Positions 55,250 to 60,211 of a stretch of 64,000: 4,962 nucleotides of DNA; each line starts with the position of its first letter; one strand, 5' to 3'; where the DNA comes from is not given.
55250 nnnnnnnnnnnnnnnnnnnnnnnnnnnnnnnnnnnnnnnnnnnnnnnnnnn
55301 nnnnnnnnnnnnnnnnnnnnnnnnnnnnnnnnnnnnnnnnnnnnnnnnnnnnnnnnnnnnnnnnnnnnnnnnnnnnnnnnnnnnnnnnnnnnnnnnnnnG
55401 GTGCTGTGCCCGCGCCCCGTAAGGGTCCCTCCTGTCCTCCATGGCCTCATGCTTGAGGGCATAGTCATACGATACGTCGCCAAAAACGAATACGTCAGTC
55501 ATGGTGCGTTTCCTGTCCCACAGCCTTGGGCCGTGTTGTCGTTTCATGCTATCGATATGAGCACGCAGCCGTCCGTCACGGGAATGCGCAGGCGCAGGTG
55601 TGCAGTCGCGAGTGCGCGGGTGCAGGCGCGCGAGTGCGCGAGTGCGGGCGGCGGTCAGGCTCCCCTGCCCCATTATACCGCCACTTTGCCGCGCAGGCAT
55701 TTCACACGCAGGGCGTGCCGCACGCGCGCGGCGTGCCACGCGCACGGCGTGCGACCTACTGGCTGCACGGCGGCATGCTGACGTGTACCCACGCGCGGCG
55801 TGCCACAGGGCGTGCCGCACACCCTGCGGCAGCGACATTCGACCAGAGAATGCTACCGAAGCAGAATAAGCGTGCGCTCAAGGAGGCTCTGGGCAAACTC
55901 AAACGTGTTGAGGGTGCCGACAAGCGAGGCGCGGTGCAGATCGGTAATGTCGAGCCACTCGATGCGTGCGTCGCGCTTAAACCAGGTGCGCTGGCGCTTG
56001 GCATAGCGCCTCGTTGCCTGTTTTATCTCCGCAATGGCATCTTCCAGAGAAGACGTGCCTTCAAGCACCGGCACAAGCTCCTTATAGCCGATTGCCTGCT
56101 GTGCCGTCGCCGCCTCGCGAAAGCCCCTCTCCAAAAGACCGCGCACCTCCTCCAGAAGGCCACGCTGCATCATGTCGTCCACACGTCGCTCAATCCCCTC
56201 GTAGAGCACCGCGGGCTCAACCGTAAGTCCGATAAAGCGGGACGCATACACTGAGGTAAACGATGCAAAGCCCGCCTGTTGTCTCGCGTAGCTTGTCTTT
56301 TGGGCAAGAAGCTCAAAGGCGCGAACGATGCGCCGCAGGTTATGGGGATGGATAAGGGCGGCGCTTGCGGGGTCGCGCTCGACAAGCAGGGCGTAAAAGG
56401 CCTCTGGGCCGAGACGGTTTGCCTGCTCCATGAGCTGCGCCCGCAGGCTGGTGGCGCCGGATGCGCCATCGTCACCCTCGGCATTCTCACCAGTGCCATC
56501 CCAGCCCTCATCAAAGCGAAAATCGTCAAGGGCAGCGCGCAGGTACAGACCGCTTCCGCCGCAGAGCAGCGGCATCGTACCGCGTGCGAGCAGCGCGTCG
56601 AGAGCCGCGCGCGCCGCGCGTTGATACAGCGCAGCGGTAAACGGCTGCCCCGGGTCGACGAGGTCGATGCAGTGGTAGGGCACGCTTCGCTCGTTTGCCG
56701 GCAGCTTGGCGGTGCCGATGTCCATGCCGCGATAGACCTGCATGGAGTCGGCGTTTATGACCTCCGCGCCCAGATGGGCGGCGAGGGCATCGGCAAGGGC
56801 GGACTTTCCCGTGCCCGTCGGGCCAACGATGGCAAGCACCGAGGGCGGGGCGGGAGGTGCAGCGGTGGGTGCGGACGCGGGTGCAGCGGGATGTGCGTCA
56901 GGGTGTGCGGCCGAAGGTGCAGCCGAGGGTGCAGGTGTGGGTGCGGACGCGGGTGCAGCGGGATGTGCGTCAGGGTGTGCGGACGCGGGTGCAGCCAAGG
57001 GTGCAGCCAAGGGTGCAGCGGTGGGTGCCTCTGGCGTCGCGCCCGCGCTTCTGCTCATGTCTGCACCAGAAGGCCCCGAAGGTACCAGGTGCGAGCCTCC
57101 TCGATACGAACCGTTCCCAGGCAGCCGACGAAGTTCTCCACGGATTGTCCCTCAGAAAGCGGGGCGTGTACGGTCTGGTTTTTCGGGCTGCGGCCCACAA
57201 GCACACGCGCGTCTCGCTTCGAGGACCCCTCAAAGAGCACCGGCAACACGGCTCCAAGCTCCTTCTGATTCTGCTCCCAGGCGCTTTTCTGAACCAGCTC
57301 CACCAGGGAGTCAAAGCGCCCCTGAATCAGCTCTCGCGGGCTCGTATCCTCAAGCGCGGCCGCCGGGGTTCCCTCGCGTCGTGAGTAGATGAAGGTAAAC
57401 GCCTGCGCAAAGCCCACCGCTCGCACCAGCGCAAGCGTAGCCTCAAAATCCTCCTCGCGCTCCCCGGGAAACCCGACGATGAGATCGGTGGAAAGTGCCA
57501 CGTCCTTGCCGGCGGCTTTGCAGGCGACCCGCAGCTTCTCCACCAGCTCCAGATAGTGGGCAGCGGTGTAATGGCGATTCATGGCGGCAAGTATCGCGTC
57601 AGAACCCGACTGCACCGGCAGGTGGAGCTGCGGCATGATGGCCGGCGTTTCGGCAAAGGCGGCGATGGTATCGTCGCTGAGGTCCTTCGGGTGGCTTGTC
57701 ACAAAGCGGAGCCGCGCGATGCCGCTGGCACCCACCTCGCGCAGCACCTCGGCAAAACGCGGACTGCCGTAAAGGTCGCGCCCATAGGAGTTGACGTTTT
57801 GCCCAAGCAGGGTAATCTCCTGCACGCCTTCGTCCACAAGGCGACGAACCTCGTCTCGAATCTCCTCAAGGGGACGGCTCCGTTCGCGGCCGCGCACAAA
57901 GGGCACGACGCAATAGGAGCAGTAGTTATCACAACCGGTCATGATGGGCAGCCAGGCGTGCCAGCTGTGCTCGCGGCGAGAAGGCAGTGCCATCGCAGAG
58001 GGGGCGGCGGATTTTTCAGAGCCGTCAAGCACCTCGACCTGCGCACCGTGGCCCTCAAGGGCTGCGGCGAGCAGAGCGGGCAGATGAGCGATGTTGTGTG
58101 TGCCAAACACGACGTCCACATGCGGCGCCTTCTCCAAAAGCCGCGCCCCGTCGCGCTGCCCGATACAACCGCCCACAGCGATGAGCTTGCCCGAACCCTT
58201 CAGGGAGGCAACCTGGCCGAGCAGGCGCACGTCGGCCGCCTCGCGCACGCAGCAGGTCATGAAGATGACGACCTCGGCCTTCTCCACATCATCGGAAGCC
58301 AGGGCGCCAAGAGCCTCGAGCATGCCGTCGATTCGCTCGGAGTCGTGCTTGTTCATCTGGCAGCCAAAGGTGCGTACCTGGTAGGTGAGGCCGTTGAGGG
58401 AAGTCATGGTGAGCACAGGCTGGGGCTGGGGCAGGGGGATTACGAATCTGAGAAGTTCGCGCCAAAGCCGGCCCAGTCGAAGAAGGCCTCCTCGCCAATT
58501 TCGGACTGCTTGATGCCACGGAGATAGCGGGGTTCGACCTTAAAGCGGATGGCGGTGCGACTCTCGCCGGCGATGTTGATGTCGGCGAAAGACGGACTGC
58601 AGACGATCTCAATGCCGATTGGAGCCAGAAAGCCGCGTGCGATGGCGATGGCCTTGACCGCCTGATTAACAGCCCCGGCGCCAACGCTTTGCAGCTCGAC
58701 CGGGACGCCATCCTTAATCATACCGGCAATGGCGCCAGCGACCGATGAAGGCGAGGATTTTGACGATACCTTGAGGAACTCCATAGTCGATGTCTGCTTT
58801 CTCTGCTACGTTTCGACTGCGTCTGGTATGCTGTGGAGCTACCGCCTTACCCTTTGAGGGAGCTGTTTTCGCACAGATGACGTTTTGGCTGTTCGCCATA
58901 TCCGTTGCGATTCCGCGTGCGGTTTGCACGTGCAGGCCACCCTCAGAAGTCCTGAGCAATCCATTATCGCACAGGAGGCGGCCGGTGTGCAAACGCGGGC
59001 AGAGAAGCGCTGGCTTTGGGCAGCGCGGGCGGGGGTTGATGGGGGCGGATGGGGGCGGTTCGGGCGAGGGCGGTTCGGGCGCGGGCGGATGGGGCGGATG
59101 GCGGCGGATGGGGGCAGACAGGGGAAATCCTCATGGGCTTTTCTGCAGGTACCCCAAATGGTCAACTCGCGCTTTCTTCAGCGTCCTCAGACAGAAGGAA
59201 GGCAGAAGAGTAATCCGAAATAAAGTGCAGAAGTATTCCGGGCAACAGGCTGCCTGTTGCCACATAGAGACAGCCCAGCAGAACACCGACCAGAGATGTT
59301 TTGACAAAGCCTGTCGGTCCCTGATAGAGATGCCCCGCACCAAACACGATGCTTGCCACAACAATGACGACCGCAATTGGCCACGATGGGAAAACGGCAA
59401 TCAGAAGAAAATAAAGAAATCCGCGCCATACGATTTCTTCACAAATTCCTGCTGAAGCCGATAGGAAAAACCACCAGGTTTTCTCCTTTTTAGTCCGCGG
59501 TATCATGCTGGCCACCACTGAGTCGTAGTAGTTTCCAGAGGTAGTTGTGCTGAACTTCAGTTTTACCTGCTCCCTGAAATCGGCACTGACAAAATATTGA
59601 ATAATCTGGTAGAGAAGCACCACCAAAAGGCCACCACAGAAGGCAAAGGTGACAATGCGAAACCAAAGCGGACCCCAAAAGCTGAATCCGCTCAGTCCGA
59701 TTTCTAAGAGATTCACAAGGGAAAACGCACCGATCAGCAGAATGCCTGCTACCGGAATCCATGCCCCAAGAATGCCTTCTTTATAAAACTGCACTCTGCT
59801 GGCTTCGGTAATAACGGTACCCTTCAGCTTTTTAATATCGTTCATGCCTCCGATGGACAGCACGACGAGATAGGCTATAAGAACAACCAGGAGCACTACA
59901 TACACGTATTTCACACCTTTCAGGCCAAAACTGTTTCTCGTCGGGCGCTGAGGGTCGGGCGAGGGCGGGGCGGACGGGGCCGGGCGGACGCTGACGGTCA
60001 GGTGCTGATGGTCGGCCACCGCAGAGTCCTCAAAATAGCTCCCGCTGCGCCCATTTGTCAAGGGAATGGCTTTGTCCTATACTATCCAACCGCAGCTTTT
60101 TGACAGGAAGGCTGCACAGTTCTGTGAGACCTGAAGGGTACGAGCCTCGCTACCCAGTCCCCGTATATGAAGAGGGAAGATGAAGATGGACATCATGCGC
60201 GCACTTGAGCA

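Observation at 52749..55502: About 917-aa protein fusing a divergent ribokinase/pfkB-like half to an AAA+ ATPase, in an accessory islet next to a RelE/ParE TA pair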

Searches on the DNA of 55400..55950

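Call 83: search_rna_families(source=window, start=55400, end=55950, threshold=evalue, max_evalue=1)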
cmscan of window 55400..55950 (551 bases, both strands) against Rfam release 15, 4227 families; matches with E-value up to 1: 1.
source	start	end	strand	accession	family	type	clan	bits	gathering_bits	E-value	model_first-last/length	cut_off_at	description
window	55715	55872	-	RF02691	BTH_s19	Gene; sRNA;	-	13.7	153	0.41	1-224/224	no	Burkholderia sRNA 19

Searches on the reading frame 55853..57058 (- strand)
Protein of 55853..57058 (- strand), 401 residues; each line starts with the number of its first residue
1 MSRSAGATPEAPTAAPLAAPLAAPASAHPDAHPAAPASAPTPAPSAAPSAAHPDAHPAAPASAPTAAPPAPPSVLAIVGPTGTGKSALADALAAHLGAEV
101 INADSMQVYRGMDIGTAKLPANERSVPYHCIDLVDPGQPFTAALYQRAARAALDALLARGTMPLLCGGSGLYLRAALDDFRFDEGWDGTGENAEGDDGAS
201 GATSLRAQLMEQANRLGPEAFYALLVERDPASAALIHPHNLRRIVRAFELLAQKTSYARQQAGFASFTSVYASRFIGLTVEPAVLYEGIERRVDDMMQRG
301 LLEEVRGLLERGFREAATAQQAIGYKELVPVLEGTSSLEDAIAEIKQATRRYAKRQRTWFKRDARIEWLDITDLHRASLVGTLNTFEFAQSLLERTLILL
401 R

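Call 8: search_protein_families(library=pfam, proteins=[window:55853-57058:-], max_evalue=0.001)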
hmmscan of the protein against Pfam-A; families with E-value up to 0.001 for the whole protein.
window:55853-57058:- (401 aa): 7 families
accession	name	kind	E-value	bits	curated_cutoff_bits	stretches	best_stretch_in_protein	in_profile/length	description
PF01715.23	IPPT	-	6.8e-75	252.3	23.6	1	107-363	1-243/243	IPP transferase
PF01745.22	IPT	-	2.4e-06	27.6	20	1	74-117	3-46/233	Isopentenyl transferase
PF13191.12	AAA_16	-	8.6e-05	23.5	32.6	1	71-218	24-129/167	AAA ATPase domain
PF00004.35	AAA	-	0.00014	22.7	21.2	1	77-109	3-35/131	ATPase family associated with various cellular activities (AAA)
PF13671.12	AAA_33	-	0.00022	22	27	1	74-106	1-33/143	AAA domain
PF02224.24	Cytidylate_kin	-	0.00028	21.1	26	1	76-112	2-36/211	Cytidylate kinase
PF13555.12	AAA_29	-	0.00075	19.6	27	0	74-96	24-46/61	P-loop containing region of AAA domain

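Call 94: find_homologous_proteins(query=window:55853-57058:-, max_evalue=1e-30)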
Query window:55853-57058:- (401 aa): 6225 proteins with E <= 1e-30 among 8000 candidates; the best 120 are listed.
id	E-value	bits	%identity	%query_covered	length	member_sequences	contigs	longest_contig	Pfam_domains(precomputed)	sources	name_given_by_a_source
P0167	1.5e-209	714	100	82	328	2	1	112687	PF01745.23,PF01715.24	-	-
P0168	5.7e-150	518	75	82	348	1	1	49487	PF01745.23,PF01715.24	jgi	jgi:tRNA dimethylallyltransferase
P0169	8.0e-143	494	71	81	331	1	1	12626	PF01745.23,PF01715.24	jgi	jgi:tRNA dimethylallyltransferase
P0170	7.9e-136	471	70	82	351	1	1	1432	PF01715.24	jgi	jgi:tRNA dimethylallyltransferase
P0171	1.9e-135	470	65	81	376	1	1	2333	PF01745.23,PF01715.24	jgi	jgi:tRNA dimethylallyltransferase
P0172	3.0e-135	469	68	82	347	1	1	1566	PF01745.23,PF01715.24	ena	-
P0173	3.9e-135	469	67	82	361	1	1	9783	PF01745.23,PF01715.24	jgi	jgi:tRNA dimethylallyltransferase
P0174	5.6e-135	468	75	74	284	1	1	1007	PF01715.24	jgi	jgi:tRNA dimethylallyltransferase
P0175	2.1e-133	463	67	85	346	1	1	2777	PF01715.24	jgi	jgi:tRNA dimethylallyltransferase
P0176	1.5e-132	461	67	82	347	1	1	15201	PF01715.24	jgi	jgi:tRNA dimethylallyltransferase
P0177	1.5e-132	460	64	85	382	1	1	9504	PF01715.24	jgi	-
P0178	3.5e-131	456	65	82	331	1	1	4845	PF01745.23,PF01715.24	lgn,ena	-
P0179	5.1e-131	455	67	82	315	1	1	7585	PF01715.24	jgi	jgi:tRNA dimethylallyltransferase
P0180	1.7e-129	450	65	86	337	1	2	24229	PF01715.24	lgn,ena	-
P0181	6.7e-128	445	66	82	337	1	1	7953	PF01715.24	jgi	jgi:tRNA dimethylallyltransferase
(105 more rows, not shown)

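Call 96: find_encoding_contigs(protein=P0168, flank=9000, max_places=2)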
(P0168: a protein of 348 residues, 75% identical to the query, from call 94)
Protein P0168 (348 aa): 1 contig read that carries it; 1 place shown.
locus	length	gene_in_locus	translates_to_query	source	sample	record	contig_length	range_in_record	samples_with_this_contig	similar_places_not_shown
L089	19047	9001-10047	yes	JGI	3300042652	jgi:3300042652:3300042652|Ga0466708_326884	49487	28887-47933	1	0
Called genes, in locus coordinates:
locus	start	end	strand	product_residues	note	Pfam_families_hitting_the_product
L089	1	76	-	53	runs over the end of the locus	PF07878:RHH_5 (weak)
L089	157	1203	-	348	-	PF01145:Band_7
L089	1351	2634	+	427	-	PF00696:AA_kinase, PF01842:ACT, PF22468:ACT_9, PF13840:ACT_7, PF01842:ACT (weak), PF22468:ACT_9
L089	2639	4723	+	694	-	PF00270:DEAD, PF00271:Helicase_C, PF16124:RecQ_Zn_bind, PF09382:RQC, PF00570:HRDC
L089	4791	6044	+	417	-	PF06245:DUF1015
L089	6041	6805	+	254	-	PF13641:Glyco_tranf_2_3 (weak), PF00535:Glycos_transf_2 (weak)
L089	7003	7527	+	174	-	PF04232:SpoVS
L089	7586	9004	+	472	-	PF00919:UPF0004, PF04055:Radical_SAM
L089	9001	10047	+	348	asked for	PF01745:IPT (weak), PF01715:IPPT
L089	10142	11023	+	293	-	PF24859:FdhE_central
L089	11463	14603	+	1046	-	PF04879:Molybdop_Fe4S4, PF00384:Molybdopterin, PF01568:Molydop_binding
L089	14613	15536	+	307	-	PF12797:Fer4_2 (faint), PF12837:Fer4_6 (faint), PF13237:Fer4_10 (faint), PF13187:Fer4_9 (faint), PF12838:Fer4_7, PF13247:Fer4_11, PF14697:Fer4_21 (weak), PF00037:Fer4 (weak)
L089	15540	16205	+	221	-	PF01292:Ni_hydr_CYTB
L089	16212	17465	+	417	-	PF00266:Aminotran_5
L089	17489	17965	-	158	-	-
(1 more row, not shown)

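Call 97: find_encoding_contigs(protein=P0169, flank=9000, max_places=2)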
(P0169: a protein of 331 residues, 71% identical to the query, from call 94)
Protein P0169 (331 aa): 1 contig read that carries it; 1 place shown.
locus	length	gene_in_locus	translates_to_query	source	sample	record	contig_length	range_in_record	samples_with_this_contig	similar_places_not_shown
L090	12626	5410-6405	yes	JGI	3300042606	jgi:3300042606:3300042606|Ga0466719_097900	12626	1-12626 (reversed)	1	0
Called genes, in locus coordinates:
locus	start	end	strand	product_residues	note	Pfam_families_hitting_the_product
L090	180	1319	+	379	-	PF00271:Helicase_C, PF16124:RecQ_Zn_bind, PF09382:RQC, PF00570:HRDC, PF11408:Helicase_Sgs1 (weak)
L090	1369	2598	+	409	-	PF06245:DUF1015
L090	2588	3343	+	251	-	PF00535:Glycos_transf_2 (weak)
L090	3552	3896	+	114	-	PF04232:SpoVS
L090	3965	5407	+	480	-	PF00919:UPF0004, PF01938:TRAM (faint), PF04055:Radical_SAM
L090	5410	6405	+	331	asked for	PF01745:IPT (weak), PF01715:IPPT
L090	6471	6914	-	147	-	PF04892:VanZ-LLP1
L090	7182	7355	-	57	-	-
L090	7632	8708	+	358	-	PF17761:DUF1016_N, PF06250:YhcG_C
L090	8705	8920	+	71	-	PF13166:AAA_13 (weak)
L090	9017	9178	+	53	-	-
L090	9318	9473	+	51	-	-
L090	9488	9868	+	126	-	-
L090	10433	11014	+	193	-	PF13338:AbiEi_4 (weak)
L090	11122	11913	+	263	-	PF08843:AbiEii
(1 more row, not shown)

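Call 98: find_encoding_contigs(protein=P0180, flank=9000, max_places=2)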
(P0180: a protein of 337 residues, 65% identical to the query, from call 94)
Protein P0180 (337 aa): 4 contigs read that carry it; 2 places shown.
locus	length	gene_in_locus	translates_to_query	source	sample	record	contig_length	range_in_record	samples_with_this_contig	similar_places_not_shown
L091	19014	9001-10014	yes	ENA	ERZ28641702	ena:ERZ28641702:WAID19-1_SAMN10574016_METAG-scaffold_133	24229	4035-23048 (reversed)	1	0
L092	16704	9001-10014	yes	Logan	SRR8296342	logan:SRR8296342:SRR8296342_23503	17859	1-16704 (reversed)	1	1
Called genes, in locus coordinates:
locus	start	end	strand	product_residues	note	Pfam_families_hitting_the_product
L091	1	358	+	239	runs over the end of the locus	PF01613:Flavin_Reduct, PF23458:DUF7130 (weak), PF21349:RUBY_RBDX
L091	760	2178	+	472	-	PF01654:Cyt_bd_oxida_I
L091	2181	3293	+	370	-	PF02322:Cyt_bd_oxida_II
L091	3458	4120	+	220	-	PF03006:HlyIII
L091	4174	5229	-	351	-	PF24568:CC_PcsB (weak), PF01551:Peptidase_M23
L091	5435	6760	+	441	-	PF06245:DUF1015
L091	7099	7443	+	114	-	PF04232:SpoVS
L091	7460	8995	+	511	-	PF00919:UPF0004, PF04055:Radical_SAM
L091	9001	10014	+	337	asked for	PF01715:IPPT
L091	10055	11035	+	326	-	PF01678:DAP_epimerase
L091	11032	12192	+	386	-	PF00155:Aminotran_1_2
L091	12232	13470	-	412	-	PF04055:Radical_SAM, PF13353:Fer4_12, PF13186:SPASM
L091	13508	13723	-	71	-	PF13443:HTH_26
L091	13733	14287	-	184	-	-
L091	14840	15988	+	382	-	PF13784:Fic_N, PF02661:Fic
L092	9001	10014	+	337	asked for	PF01715:IPPT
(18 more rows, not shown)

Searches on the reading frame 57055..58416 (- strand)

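Call 8: search_protein_families(library=pfam, proteins=[window:57055-58416:-], max_evalue=0.001)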
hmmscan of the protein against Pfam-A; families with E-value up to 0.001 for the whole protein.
window:57055-58416:- (453 aa): 3 families
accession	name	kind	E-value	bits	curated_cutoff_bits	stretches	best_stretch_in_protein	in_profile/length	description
PF04055.27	Radical_SAM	-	7.3e-27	95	29.5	1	157-330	2-165/166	Radical SAM superfamily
PF00919.26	UPF0004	-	3.7e-23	81.8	27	1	12-105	2-98/98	Uncharacterized protein family UPF0004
PF01938.26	TRAM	-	0.00089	19.5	21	0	384-450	1-60/61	TRAM domain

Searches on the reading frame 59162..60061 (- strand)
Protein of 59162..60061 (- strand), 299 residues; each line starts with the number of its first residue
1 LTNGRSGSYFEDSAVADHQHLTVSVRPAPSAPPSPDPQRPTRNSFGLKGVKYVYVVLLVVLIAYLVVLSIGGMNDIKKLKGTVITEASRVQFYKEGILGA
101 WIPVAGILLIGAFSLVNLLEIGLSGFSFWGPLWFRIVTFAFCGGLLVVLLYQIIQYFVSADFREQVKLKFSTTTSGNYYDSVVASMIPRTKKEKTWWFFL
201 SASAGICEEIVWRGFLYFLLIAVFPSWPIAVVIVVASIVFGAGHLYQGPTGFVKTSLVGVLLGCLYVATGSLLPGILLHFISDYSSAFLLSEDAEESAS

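Call 8: search_protein_families(library=pfam, proteins=[window:59162-60061:-], max_evalue=0.001)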
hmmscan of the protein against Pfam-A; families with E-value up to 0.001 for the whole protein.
window:59162-60061:- (299 aa): 1 family
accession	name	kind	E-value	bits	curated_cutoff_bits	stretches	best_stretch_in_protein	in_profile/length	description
PF02517.21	Rce1-like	-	3.1e-20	72.7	22.4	1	196-284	7-92/93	Type II CAAX prenyl endopeptidase Rce1-like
